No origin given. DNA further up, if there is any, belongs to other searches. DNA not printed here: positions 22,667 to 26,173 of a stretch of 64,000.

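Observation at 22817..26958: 7TM-HAMP-PP2C-TPR sensor phosphatase translationally coupled to an unknown 312-aa membrane protein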

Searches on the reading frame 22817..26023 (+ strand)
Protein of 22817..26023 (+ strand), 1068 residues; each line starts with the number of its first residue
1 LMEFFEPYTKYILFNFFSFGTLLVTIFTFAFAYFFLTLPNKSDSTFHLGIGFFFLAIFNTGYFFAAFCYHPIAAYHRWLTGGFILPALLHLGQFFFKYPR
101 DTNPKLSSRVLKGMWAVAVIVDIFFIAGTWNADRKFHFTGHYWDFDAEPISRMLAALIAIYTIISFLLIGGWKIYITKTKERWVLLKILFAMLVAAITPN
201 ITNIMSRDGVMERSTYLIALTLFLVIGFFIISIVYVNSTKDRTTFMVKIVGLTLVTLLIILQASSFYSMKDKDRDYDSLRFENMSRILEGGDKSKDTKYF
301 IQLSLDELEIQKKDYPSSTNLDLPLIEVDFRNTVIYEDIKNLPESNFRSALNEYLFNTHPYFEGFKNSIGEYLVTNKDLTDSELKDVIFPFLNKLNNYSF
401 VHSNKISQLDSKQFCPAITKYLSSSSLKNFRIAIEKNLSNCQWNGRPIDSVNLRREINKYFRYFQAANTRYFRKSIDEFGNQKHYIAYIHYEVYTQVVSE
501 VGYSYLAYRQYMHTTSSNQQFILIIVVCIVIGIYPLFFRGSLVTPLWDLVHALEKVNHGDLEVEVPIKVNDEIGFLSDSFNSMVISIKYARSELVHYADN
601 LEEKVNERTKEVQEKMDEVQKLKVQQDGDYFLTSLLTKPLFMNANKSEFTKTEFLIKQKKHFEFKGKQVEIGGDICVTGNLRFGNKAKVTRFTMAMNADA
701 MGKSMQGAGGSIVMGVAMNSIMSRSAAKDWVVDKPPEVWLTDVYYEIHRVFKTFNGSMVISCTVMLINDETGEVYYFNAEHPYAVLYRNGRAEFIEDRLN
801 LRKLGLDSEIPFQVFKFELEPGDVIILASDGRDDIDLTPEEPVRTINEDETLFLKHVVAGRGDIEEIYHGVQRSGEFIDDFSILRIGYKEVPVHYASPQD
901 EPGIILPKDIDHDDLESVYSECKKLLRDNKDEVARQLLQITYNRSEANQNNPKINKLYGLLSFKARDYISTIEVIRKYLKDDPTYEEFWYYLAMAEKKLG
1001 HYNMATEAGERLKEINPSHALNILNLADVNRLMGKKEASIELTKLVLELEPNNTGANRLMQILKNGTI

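Call 3: search_protein_families(library=pfam, proteins=[window:22817-26023:+], max_evalue=1)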
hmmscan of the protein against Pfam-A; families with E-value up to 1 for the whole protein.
window:22817-26023:+ (1068 aa): 14 families
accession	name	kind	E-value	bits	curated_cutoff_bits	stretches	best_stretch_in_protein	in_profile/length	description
PF07228.17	SpoIIE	-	2.4e-26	93.3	25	1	694-886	6-189/192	Stage II sporulation protein E (SpoIIE)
PF00672.30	HAMP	-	5.6e-11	43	25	1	537-587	1-51/53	HAMP domain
PF07719.23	TPR_2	-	3.6e-06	27.1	27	1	987-1019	2-34/34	Tetratricopeptide repeat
PF13431.12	TPR_17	-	0.00031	21.2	24.4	1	976-1005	3-32/34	Tetratricopeptide repeat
PF14853.12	Fis1_TPR_C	-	0.00038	21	25.3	1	987-1018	2-33/53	Fis1 C-terminal tetratricopeptide repeat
PF00515.34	TPR_1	-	0.001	19.2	27.8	0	988-1018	3-33/34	Tetratricopeptide repeat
PF13181.12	TPR_8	-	0.0022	18.5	25.7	0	987-1019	2-34/34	Tetratricopeptide repeat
PF15463.11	ECM11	-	0.0032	18.4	27.1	1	577-621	76-120/133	Extracellular mutant protein 11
PF21893.1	DUF6918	-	0.004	18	27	1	922-970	80-127/141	Family of unknown function (DUF6918)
PF23914.1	TPR_CcmH_CycH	-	0.004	17.4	42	1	975-1060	39-127/158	Cytochrome c-type biogenesis protein H TPR domain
PF12895.13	ANAPC3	-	0.0059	17.3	27.2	1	946-1007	17-77/82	Anaphase-promoting complex, cyclosome, subunit 3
PF13428.12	TPR_14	-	0.0095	17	23.5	2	987-1028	2-43/44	Tetratricopeptide repeat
PF14559.12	TPR_19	-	0.11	13.3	25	0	964-1018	3-57/68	Tetratricopeptide repeat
PF06532.16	NrsF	-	0.69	10.1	26.8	1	152-245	19-112/204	Negative regulator of sigma F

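Call 4: search_protein_families(library=ncbifam, proteins=[window:22817-26023:+], max_evalue=1)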
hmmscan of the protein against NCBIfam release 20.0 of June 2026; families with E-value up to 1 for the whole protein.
window:22817-26023:+ (1068 aa): 27 families (the best 25 are shown)
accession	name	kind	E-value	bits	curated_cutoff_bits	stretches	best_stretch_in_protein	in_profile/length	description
NF038263.1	prot_phos_SiaA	equivalog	4.3e-10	38.8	700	1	523-626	315-411/658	biofilm regulation protein phosphatase SiaA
NF008184.0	PRK10935.1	equivalog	7.1e-10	38.1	553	1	515-620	150-248/565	nitrate/nitrite two-component system sensor histidine kinase NarQ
NF011874.0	PRK15347.1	equivalog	2.6e-08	32.4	852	1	513-615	293-387/921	two component system sensor kinase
NF047496.1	HK_LIC11548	equivalog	6.4e-08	31.8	750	1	523-597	280-354/589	LIC_11548 family sensor histidine kinase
NF058645.1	MCPCtpMPsAe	equivalog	1.7e-07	30.4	900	1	522-619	209-308/558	methyl-accepting chemotaxis protein CtpM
TIGR02956.1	TMAO_torS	equivalog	7.8e-07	27.6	676.5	1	507-615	318-439/967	TMAO reductase system sensor histidine kinase/response regulator TorS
NF040959.1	MamA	equivalog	2e-06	27.4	200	1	911-1050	67-203/204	magnetosome protein MamA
TIGR02917.1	PEP_TPR_lipo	equivalog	6.5e-06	24.3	312.2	1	965-1063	580-678/899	XrtA/PEP-CTERM system TPR-repeat protein PrsT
NF033092.0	HK_WalK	equivalog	8.8e-06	24.6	725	1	469-592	126-251/594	cell wall metabolism sensor histidine kinase WalK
NF040691.1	MtrAB_MtrB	equivalog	1.6e-05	24.2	450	1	421-592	84-262/507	MtrAB system histidine kinase MtrB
NF053592.1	HK_near_YfiR_like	equivalog_domain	2.8e-05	23.8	194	1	481-587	108-221/223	sensor histidine kinase, YfiR-like protein-associated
NF007896.0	PRK10600.1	equivalog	7.3e-05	21.6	578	1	519-617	157-246/598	nitrate/nitrite two-component system sensor histidine kinase NarX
TIGR02552.1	LcrH_SycD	equivalog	9.2e-05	22.2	104.8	1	982-1057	48-123/136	SycD/LcrH family type III secretion system chaperone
NF011615.0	PRK15041.1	equivalog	0.0001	21.1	947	1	480-584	162-260/554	methyl-accepting chemotaxis protein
NF008318.0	PRK11107.1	equivalog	0.00023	19.3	890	1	508-602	171-262/920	two-component sensor histidine kinase BarA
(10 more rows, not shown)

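Call 35: search_protein_families(library=padloc, proteins=[window:22820-26020:+], max_evalue=0.1)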
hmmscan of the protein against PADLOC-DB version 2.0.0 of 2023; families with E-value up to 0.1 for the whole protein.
window:22820-26020:+ (1067 aa): 0 families
